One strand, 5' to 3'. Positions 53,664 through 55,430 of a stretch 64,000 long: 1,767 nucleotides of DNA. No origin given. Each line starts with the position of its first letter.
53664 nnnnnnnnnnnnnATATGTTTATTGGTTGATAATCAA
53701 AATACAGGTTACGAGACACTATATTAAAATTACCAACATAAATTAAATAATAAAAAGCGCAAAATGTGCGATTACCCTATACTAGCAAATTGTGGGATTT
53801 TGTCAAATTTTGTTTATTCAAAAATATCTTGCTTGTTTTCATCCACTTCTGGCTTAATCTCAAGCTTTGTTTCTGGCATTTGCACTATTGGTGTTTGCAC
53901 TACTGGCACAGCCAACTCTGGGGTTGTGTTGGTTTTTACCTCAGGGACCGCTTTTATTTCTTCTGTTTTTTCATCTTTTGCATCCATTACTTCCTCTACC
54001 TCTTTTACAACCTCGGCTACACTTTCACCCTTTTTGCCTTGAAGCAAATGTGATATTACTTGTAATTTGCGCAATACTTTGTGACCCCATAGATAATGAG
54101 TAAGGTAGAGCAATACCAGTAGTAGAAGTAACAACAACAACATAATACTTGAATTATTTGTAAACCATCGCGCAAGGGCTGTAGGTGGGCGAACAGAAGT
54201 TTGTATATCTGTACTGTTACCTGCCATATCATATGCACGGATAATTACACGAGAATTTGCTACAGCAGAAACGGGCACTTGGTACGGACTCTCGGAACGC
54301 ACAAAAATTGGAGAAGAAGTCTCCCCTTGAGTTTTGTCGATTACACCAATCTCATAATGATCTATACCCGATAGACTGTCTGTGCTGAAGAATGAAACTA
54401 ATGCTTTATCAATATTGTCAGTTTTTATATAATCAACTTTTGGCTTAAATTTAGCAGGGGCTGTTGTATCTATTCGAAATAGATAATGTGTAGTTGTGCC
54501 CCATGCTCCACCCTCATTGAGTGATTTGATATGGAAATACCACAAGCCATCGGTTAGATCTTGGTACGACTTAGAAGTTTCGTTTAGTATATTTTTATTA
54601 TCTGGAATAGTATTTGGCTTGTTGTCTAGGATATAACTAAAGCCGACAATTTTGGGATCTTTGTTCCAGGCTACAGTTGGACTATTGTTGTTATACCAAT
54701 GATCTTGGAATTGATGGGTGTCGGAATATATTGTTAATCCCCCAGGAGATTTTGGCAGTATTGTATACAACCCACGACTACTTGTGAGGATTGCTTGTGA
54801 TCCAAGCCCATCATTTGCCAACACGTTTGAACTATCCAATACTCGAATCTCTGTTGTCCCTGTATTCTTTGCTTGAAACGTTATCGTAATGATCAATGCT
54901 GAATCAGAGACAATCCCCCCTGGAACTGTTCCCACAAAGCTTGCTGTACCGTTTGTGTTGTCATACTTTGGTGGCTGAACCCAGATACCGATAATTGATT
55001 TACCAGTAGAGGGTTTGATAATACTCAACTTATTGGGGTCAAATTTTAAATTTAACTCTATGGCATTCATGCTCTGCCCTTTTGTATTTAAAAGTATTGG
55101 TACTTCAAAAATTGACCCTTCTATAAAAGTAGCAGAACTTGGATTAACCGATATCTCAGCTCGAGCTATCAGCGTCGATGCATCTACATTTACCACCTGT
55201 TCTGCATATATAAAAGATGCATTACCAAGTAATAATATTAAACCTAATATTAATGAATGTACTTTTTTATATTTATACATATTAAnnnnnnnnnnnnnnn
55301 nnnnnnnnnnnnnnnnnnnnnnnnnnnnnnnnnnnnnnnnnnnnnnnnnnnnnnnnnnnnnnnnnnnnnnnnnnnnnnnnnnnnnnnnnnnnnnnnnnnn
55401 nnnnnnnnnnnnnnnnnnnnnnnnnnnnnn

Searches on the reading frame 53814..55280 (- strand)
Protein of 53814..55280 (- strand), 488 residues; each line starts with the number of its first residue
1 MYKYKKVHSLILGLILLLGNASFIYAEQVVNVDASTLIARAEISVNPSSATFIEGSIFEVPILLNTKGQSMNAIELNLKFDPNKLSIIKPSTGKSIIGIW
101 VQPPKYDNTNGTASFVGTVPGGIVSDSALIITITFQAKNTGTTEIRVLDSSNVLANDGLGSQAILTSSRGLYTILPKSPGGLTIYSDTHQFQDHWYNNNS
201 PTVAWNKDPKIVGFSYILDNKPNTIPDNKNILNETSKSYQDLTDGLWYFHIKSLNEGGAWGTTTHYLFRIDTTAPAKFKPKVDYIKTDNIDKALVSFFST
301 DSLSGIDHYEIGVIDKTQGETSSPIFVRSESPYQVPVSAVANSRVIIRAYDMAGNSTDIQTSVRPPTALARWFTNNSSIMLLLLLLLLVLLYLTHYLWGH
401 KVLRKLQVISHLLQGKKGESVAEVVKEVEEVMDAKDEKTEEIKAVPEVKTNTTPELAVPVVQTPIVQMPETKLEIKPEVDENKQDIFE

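Call 54: search_protein_families(library=pfam, proteins=[window:53814-55280:-], max_evalue=0.001)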
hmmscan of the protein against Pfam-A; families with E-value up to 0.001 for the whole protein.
window:53814-55280:- (488 aa): 1 family
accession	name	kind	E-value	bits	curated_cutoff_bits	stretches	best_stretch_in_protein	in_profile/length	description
PF00963.24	Cohesin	-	4.5e-10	40.3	24.1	1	54-149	12-116/139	Cohesin domain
